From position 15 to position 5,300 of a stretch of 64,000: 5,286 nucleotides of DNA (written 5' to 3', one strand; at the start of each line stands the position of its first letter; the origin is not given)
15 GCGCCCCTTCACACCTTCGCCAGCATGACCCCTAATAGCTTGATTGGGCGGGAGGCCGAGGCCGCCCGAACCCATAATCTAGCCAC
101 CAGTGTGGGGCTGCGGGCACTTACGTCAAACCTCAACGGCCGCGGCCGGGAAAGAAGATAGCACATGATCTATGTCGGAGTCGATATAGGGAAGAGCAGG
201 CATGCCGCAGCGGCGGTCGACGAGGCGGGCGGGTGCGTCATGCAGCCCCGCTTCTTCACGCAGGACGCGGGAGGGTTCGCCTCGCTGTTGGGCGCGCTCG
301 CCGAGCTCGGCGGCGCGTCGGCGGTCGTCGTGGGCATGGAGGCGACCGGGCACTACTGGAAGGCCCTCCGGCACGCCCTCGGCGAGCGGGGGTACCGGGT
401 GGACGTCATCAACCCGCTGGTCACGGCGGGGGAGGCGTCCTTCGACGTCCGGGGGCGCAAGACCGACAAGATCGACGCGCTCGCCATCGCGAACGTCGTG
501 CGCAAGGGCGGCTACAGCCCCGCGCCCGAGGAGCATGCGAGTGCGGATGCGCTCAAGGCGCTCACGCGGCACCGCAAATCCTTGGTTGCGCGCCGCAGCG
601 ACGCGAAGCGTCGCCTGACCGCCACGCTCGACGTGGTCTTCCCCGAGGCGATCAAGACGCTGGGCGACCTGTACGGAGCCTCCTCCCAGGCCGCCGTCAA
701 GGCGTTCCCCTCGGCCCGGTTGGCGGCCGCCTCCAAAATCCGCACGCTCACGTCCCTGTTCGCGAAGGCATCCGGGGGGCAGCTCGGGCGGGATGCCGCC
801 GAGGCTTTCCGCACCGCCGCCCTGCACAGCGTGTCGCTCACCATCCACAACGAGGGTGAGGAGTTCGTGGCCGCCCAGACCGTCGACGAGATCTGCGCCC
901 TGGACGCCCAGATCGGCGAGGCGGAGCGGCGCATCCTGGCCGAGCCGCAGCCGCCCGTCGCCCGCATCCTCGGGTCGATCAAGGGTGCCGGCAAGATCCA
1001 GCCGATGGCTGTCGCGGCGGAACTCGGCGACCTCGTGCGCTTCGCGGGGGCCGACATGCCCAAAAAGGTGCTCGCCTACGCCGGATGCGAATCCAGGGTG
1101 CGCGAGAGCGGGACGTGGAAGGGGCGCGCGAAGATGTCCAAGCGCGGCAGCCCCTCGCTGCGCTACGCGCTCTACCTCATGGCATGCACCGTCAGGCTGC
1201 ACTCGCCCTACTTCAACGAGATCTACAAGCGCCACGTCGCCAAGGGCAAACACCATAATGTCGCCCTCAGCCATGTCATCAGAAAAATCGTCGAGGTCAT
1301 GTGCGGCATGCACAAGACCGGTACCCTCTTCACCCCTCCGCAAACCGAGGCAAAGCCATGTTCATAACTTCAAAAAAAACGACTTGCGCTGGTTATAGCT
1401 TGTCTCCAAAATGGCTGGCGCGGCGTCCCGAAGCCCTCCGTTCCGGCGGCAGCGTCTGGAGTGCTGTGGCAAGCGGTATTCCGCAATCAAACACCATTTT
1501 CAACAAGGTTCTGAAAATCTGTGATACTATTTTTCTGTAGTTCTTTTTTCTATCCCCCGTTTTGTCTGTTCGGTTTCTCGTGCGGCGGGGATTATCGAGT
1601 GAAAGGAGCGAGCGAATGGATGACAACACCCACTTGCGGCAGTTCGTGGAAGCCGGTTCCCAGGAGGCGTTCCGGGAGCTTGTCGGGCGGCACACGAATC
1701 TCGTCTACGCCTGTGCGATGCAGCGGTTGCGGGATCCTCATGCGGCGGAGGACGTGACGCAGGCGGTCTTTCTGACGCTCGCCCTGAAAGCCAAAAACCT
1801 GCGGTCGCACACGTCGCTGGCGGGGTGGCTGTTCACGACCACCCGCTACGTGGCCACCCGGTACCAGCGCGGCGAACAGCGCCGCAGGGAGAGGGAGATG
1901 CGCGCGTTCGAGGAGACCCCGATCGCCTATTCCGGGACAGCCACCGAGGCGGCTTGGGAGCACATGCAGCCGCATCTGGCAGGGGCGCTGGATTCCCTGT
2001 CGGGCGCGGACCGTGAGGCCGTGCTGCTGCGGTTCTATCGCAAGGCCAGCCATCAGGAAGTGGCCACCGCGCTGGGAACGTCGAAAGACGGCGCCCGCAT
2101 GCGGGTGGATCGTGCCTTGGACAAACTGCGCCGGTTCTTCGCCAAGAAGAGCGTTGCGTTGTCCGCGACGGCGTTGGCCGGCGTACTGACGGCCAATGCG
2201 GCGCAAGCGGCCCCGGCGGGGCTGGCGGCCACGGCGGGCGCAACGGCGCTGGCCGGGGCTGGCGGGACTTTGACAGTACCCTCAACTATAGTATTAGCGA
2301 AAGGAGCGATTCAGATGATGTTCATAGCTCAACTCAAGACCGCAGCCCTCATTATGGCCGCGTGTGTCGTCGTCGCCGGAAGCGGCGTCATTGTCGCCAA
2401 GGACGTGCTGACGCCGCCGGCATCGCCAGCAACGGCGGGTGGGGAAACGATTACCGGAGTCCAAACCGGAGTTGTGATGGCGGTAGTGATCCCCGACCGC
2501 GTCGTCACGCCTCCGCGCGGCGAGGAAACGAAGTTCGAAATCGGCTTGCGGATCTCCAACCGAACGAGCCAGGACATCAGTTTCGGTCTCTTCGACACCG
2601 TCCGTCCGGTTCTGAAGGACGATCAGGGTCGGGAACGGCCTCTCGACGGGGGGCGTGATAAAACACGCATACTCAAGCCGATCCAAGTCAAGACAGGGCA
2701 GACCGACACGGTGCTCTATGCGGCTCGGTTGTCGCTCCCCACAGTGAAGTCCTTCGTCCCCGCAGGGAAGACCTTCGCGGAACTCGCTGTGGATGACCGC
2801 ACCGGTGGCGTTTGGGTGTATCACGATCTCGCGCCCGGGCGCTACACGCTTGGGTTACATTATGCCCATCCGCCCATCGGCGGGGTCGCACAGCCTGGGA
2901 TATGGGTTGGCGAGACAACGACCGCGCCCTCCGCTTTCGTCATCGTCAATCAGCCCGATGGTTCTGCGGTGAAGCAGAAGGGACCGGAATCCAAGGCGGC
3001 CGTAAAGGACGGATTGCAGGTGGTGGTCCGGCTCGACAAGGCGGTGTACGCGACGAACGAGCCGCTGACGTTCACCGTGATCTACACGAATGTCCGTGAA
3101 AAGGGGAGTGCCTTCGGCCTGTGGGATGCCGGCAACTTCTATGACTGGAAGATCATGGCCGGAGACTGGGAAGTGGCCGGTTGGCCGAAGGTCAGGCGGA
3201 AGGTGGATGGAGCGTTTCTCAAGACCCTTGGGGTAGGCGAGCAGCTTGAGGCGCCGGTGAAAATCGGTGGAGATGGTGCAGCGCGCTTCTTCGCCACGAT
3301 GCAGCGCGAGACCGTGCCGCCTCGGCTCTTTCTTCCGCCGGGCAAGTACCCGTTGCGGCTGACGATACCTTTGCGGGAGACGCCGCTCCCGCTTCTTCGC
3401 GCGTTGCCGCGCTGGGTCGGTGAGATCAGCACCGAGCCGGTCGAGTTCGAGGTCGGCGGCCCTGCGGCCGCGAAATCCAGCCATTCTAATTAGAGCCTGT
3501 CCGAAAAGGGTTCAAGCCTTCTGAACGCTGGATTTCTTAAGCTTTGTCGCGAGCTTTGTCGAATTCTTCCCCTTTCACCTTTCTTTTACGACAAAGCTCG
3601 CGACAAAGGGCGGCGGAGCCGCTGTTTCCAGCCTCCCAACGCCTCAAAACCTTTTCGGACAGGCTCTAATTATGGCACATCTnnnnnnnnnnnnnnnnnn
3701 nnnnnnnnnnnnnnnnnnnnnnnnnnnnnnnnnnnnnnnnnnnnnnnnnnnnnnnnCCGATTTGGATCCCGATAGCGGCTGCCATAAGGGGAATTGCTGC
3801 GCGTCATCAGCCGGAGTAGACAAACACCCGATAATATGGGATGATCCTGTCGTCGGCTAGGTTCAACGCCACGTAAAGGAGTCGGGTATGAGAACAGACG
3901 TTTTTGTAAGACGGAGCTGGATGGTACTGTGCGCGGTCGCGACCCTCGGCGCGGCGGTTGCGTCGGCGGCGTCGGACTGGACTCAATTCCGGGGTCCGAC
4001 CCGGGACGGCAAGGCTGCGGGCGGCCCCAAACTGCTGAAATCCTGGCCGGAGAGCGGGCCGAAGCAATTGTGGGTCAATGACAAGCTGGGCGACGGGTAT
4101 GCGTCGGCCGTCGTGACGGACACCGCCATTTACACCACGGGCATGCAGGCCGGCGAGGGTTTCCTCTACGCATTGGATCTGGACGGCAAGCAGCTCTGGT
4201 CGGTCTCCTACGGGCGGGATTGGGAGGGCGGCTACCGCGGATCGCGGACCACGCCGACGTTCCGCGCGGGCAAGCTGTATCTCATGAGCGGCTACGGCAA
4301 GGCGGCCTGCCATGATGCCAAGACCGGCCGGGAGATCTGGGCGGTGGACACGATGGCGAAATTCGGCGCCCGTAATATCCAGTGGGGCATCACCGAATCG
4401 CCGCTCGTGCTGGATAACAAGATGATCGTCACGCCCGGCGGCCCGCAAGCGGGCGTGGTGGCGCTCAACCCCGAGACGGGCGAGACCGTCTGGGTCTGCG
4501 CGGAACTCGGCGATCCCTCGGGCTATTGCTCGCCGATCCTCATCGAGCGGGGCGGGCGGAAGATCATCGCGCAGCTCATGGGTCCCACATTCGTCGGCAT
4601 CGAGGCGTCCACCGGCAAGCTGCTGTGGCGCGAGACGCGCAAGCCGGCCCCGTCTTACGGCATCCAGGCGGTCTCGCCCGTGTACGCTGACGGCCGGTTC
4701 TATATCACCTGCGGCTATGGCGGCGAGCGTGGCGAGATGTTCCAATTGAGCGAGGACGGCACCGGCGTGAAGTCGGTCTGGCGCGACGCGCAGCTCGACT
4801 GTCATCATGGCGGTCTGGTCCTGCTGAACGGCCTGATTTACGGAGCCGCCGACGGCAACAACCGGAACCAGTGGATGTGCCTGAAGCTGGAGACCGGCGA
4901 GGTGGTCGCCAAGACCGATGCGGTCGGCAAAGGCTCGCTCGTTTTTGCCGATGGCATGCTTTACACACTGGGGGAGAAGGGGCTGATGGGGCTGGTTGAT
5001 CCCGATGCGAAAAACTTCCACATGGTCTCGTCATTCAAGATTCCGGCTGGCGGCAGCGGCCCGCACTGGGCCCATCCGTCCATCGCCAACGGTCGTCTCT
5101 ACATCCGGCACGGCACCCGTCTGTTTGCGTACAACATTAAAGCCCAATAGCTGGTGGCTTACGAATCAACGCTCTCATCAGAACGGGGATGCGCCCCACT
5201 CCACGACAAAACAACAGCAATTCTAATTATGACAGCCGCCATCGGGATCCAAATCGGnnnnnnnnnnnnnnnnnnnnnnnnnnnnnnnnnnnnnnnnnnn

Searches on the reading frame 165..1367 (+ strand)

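Call 32: search_protein_families(library=pfam, proteins=[window:165-1367:+], max_evalue=0.001)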
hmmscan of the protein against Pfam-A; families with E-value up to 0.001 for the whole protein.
window:165-1367:+ (400 aa): 2 families
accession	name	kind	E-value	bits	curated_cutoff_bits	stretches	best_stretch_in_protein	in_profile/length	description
PF01548.23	DEDD_Tnp_IS110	-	3.4e-37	128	29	1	4-160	1-155/155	Transposase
PF02371.22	Transposase_20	-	1.9e-15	57.4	21.3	1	267-354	2-86/87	Transposase IS116/IS110/IS902 family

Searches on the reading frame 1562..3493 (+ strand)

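Call 32: search_protein_families(library=pfam, proteins=[window:1562-3493:+], max_evalue=0.001)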
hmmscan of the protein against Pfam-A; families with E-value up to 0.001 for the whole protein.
window:1562-3493:+ (643 aa): 3 families
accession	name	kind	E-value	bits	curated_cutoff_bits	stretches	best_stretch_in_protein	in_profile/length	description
PF04542.20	Sigma70_r2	-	3.3e-11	43.3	24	1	40-108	1-71/71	Sigma-70 region 2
PF04545.22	Sigma70_r4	-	6.6e-10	38.8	24.1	1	142-190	1-49/50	Sigma-70, region 4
PF08281.18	Sigma70_r4_2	-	1.2e-05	25.3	25.7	1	142-189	7-54/54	Sigma-70, region 4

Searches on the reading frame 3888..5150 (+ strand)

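Call 32: search_protein_families(library=pfam, proteins=[window:3888-5150:+], max_evalue=0.001)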
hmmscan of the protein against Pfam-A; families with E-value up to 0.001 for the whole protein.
window:3888-5150:+ (420 aa): 3 families
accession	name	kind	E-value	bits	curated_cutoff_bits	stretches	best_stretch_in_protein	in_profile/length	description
PF13360.13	PQQ_2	-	8.8e-24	84.9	27.6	1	91-340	3-230/233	Outer membrane protein assembly factor BamB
PF01011.28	PQQ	-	4.2e-10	39.4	26.7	0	113-157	43-87/595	Glucose/ethanol/alcohol dehydrogenase, beta-propeller domain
PF13570.13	Beta-prop_ACSF4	-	2.3e-05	24.4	133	1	137-251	71-173/329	Beta-alanine-activating enzyme, beta-propeller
